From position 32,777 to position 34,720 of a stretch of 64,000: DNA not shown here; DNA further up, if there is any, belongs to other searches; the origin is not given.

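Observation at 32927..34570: B12-binding radical SAM / TRAM protein with a ferredoxin-like cysteine cassette inserted into the radical SAM motif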

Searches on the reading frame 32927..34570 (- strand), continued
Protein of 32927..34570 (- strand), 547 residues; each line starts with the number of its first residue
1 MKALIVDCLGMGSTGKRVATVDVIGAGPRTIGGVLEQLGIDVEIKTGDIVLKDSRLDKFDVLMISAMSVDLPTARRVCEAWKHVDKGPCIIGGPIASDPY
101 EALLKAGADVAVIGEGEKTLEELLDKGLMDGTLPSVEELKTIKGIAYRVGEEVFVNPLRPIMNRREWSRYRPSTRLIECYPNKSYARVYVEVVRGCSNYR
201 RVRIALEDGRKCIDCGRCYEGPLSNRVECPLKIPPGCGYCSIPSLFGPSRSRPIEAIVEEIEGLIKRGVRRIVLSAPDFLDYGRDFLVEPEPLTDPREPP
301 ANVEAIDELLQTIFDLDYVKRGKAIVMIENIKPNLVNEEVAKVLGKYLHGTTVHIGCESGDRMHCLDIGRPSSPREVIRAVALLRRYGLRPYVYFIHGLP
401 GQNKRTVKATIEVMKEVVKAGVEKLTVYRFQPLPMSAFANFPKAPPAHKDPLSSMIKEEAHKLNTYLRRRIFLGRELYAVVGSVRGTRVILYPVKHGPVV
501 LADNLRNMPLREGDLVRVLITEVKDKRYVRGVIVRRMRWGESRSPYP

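Call 9: search_solved_structures(query=A1, max_evalue=0.01, show_alignments=3)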
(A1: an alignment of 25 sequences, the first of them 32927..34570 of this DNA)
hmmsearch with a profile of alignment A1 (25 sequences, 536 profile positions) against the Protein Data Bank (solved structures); distinct sequences matched with E-value up to 0.01: 12.
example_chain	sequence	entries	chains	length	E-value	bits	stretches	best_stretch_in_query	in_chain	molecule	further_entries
9ccb_A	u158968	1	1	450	1.9e-25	92.5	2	231-418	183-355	Radical SAM core domain-containing protein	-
2qgq_A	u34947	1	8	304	4.8e-15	58.2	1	235-521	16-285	Protein TM_1862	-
4jc0_A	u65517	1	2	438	6.1e-15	57.9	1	222-521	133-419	Ribosomal protein S12 methylthiotransferase RimO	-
7mjv_A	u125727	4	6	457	6.5e-08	34.7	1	237-282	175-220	tRNA-2-methylthio-N(6)-dimethylallyladenosine synthase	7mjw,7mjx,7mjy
7mjz_A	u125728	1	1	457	9.8e-08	34.1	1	237-282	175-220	tRNA-2-methylthio-N(6)-dimethylallyladenosine synthase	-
9n1b_A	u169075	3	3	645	0.00032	22.5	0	47-157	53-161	Radical SAM protein | Radical SAM enzyme CysS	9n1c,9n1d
4q37_A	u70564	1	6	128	0.0017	20.1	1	59-126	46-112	Radical SAM protein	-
5ul2_A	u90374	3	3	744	0.0018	20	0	352-396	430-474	OxsB protein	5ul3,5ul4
7kdx_A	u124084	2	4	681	0.0024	19.6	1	48-164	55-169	Methyltransferase TokK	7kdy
6iad_A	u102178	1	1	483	0.0038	18.9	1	310-412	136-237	Histone acetyltransferase, ELP3 family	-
6iaz_A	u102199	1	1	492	0.004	18.9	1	310-412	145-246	Histone acetyltransferase, ELP3 family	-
6ia8_A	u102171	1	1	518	0.0043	18.8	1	310-412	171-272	Histone acetyltransferase, ELP3 family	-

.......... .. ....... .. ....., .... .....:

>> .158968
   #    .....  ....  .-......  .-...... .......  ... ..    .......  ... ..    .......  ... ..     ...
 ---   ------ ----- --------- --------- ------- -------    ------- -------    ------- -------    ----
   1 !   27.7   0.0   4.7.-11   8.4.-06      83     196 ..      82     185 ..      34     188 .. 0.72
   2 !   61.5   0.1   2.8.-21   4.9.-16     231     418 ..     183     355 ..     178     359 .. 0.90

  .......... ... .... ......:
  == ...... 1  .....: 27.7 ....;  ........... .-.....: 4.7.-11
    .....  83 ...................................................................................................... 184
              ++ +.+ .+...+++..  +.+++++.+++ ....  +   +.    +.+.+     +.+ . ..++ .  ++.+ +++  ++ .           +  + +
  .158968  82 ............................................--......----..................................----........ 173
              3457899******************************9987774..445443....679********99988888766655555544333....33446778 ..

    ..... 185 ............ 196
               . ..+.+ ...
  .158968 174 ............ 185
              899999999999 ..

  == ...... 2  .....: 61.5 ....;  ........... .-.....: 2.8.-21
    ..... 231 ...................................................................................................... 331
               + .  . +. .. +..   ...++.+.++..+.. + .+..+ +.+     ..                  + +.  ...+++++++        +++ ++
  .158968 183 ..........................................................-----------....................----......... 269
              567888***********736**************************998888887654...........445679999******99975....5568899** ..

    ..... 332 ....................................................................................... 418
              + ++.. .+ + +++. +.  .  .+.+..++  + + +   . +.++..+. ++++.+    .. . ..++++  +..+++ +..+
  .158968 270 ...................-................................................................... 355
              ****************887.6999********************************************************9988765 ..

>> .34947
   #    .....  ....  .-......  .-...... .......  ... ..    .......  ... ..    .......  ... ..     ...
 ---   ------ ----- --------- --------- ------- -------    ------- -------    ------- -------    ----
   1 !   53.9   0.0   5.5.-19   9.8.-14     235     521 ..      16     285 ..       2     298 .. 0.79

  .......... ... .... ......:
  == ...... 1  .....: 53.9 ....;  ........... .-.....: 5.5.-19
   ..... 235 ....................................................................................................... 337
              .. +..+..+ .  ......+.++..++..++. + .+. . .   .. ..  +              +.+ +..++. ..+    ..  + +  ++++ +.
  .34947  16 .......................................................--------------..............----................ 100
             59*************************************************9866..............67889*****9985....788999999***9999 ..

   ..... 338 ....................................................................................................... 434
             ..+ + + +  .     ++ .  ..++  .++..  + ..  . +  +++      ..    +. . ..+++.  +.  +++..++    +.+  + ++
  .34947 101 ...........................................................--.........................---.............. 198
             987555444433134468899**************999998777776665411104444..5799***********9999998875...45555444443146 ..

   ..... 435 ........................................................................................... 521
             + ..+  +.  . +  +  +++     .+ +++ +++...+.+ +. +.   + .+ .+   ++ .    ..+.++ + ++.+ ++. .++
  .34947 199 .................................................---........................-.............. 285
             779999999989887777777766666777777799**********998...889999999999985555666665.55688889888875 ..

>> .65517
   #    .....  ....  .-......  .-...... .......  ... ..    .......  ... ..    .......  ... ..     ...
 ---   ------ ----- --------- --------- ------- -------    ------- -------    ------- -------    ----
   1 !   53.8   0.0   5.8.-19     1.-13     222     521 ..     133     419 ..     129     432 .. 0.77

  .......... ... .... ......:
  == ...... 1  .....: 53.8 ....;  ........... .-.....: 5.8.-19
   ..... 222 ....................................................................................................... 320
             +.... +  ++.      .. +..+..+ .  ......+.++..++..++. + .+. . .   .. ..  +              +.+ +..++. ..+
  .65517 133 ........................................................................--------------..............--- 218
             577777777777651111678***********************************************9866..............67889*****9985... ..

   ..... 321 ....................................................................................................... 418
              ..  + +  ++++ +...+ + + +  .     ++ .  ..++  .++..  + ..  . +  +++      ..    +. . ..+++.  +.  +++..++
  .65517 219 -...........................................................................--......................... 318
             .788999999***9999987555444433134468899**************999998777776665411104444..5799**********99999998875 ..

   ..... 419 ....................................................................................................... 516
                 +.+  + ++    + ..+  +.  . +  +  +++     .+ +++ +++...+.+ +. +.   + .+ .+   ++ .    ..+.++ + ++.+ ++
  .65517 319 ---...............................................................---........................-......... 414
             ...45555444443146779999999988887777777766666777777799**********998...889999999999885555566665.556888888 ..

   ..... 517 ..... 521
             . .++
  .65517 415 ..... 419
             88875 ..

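Call 16: find_related_loci(query=A1, collection=genome_contigs, flank=6000)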
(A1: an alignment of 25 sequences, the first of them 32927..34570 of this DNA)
Query A1 (547 aa) in genome_contigs; peptide patterns used: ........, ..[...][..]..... (x = any residue, [..] = any of these).
380 stretches matched a pattern; 351 encode a relative of the query (tblastn E <= 1e-3); the best 80 are kept; 80 distinct loci.
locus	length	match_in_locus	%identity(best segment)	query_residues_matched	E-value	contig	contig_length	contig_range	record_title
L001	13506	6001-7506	57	1-504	0e+0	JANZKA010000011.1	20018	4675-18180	MAG: Candidatus Culexarchaeum nevadense isolate GBS-70-058 Ga0197143_1001438, whole genome shotgun sequence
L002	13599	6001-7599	54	1-534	0e+0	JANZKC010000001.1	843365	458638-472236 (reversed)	MAG: Candidatus Culexmicrobium cathedralense isolate GB-1867-005 Ga0190363_1000001, whole genome shotgun sequence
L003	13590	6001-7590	53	1-534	1e-180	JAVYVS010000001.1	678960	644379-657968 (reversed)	MAG: Candidatus Methanomethylicia archaeon isolate DRTY-2_202007_bins_12 DRTY-2_202007_bins_12_scaffold_1, whole genome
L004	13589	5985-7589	54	1-535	4e-180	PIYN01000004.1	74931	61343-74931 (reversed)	MAG: Candidatus Bathyarchaeota archaeon isolate M10_bin139 bin139_scaffold72, whole genome shotgun sequence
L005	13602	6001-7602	55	1-534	1e-173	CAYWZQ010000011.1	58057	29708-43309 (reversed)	MAG TPA_asm: uncultured Nitrososphaerota archaeon isolate SRP141552_co1_135 genome assembly, contig: NODE_163_length_580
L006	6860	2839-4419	50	1-538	1e-172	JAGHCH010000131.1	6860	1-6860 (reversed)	MAG: Candidatus Methanomethylicota archaeon isolate AUK277 PB_MBMC_231_c_000000000011, whole genome shotgun sequence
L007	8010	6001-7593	50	1-534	2e-171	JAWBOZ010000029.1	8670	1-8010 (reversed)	MAG: Candidatus Methanomethylicia archaeon isolate HHBFW-2_201803_bins_56 HHBFW-2_201803_bins_56_scaffold_29, whole geno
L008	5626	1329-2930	54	1-534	2e-173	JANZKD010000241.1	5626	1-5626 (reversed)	MAG: Candidatus Culexmicrobium profundum isolate GB-1867-035 Ga0190363_1007219, whole genome shotgun sequence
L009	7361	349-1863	56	1-506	1e-170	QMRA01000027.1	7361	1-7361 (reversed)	MAG: Candidatus Methanomethylicota archaeon isolate B20_G2 B20_Guay2_scaffold_04736, whole genome shotgun sequence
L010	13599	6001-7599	52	2-537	1e-168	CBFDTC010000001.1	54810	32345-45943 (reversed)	MAG TPA_asm: Candidatus Bathyarchaeota archaeon isolate SRR6823440_binner13_Refined_89 genome assembly, contig: ERZ65034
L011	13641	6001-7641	52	1-539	3e-168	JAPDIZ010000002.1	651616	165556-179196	MAG: Candidatus Bathyarchaeota archaeon isolate S4B2_HD70 c_000000000002, whole genome shotgun sequence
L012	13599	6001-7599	51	1-531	1e-166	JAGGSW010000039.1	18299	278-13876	MAG: Candidatus Odinarchaeota archaeon isolate AUK032 PB_MANV_032_c_000000000107, whole genome shotgun sequence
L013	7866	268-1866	50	1-531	7e-167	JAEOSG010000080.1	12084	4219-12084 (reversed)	MAG: Candidatus Baldrarchaeota archaeon isolate Yap30.bin4.67 contig_1502, whole genome shotgun sequence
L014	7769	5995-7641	50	1-547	1e-166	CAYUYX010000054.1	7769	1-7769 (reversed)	MAG TPA_asm: uncultured Candidatus Bathyarchaeia archaeon isolate SRP141552_co1_224 genome assembly, contig: NODE_4742_l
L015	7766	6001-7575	53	1-534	2e-165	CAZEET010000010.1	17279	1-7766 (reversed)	MAG TPA_asm: uncultured Candidatus Bathyarchaeia archaeon isolate binchicken_co6_454 genome assembly, contig: NODE_3420_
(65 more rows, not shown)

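Call 22: predict_structure(alignment_id=A1)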
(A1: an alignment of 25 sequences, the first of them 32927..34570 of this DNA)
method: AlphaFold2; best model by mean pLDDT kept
length: 547 residues; sequences in the alignment: 25
mean_pLDDT: 92.5   pTM: 0.92
mean pLDDT of the five models: 92.5, 92.5, 92.4, 91.8, 91.4
residues with pLDDT >= 90: 438; 70-90: 101; 50-70: 4; < 50: 4
segments of 3 or more residues with pLDDT < 50: 544-547
pLDDT, mean of each block of 10 residues (from residue 1): 95 86 94 96 95 87 94 96 90 93 96 94 93 95 95 94 90 96 95 92 92 87 78 89 90 96 97 91 88 84 98 96 94 97 97 95 94 96 98 96 97 98 95 91 93 97 94 93 92 92 90 95 87 91 48
secondary structure, 60 per line:
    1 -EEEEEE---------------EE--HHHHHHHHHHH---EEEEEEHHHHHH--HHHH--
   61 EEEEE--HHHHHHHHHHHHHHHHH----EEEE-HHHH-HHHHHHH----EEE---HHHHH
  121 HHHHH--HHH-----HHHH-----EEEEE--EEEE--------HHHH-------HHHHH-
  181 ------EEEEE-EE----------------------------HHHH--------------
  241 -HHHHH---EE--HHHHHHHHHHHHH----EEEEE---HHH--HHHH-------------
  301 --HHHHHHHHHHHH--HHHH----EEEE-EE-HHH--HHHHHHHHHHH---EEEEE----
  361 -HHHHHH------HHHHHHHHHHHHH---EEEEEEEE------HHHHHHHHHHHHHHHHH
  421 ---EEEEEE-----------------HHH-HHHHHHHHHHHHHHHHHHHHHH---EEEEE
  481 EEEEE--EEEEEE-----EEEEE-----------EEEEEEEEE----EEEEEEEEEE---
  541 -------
elements in order: E2-7 H27-37 E41-46 H47-52 H55-58 E61-65 H68-84 E89-92 H94-97 H99-105 E110-112 H116-125 H136-139 E145-149 E152-155 H164-167 H175-179 E187-191 H223-226 H242-246 H254-266 E271-275 H284-287 H303-314 H317-320 E325-328 H338-348 E352-356 H362-367 H374-386 E390-397 H404-420 E424-429 H451-472 E476-485 E488-493 E499-503 E515-523 E528-537

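Call 26: fold_search(model_id=the predicted structure, library=pdb)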
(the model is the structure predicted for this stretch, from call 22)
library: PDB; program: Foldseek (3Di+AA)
matches with E <= 10: 1647; with E <= 0.001: 61
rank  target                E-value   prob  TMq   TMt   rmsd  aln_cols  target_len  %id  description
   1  9ccb                  8.1e-25  1.00  0.57  0.74   6.7       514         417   21  X-ray crystal structure of methyl-coenzyme M reductase glutamine methylase (MgmA) from Methanothermobacter marburgensis  (released 2025-01-01)
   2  7mjx_A                4.2e-24  1.00  0.64  0.78   4.9       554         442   16  MiaB in the complex with 5'-deoxyadenosine, methionine and RNA (released 2021-09-15)
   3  7mjz                  1.6e-23  1.00  0.61  0.74   7.0       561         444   16  The structure of MiaB with pentasulfide bridge (released 2021-09-15)
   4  7mjv_A                2.6e-23  1.00  0.65  0.79   4.8       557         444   16  MiaB in the complex with s-adenosylmethionine and RNA (released 2021-09-15)
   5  7mjy_A                2.7e-23  1.00  0.65  0.77   4.7       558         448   16  MiaB in the complex with s-adenosyl-L-homocysteine and RNA (released 2021-09-15)
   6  9a6d_A                3.2e-23  1.00  0.63  0.75   6.7       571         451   15  Integrative model of MTAB-YVFG by crosslinking MS and deep learning (released 2024-09-18)
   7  7mjw_A                7.4e-23  1.00  0.64  0.78   4.8       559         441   15  Methylated MiaB in the complex with 5'-deoxyadenosine, methionine and RNA (released 2021-09-15)
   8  4jc0_B                6.0e-21  1.00  0.58  0.74   6.2       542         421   18  Crystal structure of Thermotoga maritima holo RimO in complex with pentasulfide, Northeast Structural Genomics Consort (released 2013-04-10)
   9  4jc0_A                1.4e-19  1.00  0.58  0.73   6.5       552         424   17  Crystal structure of Thermotoga maritima holo RimO in complex with pentasulfide, Northeast Structural Genomics Consort (released 2013-04-10)
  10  2qgq_C                1.9e-16  1.00  0.41  0.80   3.2       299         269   20  Crystal structure of TM_1862 from Thermotoga maritima. Northeast Structural Genomics Consortium target VR77 (released 2007-07-17)
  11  6wte_B                2.7e-16  1.00  0.55  0.57   5.0       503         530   16  Structure of radical S-adenosylmethionine methyltransferase, TsrM, from Kitasatospora setae with cobalamin and [4Fe-4S (released 2020-12-23)
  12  6wtf_A                5.5e-16  1.00  0.53  0.54   4.8       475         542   16  Structure of radical S-adenosylmethionine methyltransferase, TsrM, from Kitasatospora setae with tryptophan substrate  (released 2020-12-23)
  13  2qgq_B                1.2e-15  1.00  0.41  0.79   3.3       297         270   20  Crystal structure of TM_1862 from Thermotoga maritima. Northeast Structural Genomics Consortium target VR77 (released 2007-07-17)
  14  6wtf_B                1.3e-15  1.00  0.54  0.54   4.7       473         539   15  Structure of radical S-adenosylmethionine methyltransferase, TsrM, from Kitasatospora setae with tryptophan substrate  (released 2020-12-23)
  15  2qgq_A                1.9e-15  1.00  0.41  0.79   3.2       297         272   20  Crystal structure of TM_1862 from Thermotoga maritima. Northeast Structural Genomics Consortium target VR77 (released 2007-07-17)
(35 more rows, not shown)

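Call 33: list_cluster_members(proteins=[P0030, P0083, P0089, P0098, P0041, P0082, P0115, P0101, P0009, P0073])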
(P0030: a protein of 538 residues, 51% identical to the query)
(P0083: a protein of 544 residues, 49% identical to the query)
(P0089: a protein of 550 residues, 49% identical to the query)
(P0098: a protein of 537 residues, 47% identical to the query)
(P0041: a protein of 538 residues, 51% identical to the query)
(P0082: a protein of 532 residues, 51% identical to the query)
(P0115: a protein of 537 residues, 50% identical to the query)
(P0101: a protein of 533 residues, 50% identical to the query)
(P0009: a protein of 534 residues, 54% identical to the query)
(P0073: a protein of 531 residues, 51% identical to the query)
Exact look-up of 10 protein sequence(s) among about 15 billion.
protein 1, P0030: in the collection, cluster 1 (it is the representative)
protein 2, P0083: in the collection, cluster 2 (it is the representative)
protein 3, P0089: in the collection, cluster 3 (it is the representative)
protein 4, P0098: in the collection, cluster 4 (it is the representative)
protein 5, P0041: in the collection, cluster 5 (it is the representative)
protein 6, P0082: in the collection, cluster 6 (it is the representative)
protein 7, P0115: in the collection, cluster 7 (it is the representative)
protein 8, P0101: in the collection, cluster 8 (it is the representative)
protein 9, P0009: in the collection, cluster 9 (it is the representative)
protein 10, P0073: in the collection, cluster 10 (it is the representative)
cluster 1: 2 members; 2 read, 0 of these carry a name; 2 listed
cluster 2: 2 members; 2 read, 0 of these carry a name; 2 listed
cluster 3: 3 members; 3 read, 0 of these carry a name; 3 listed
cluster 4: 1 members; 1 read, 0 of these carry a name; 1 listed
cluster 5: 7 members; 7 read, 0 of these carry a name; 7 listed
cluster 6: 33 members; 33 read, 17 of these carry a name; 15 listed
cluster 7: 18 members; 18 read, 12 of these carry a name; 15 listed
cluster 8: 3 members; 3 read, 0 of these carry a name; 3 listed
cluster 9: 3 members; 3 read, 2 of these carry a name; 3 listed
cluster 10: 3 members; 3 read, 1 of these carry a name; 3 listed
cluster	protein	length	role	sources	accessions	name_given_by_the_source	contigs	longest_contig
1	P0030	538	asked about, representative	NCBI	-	-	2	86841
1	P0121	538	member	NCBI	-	-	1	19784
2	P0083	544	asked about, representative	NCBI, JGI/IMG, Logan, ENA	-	-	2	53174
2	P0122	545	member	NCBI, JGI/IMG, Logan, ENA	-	-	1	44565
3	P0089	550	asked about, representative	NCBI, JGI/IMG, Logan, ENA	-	-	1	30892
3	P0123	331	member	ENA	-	-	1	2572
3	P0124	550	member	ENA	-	-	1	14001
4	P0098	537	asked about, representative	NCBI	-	-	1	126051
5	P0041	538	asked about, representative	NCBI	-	-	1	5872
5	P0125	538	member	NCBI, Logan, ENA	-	-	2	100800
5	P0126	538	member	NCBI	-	-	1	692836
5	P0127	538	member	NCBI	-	-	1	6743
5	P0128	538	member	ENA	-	-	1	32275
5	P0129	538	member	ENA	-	-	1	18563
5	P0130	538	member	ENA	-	-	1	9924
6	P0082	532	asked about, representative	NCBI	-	-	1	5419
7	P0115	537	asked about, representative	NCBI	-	-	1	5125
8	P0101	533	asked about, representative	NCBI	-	-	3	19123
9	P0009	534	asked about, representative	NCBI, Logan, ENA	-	-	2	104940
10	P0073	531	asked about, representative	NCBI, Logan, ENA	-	-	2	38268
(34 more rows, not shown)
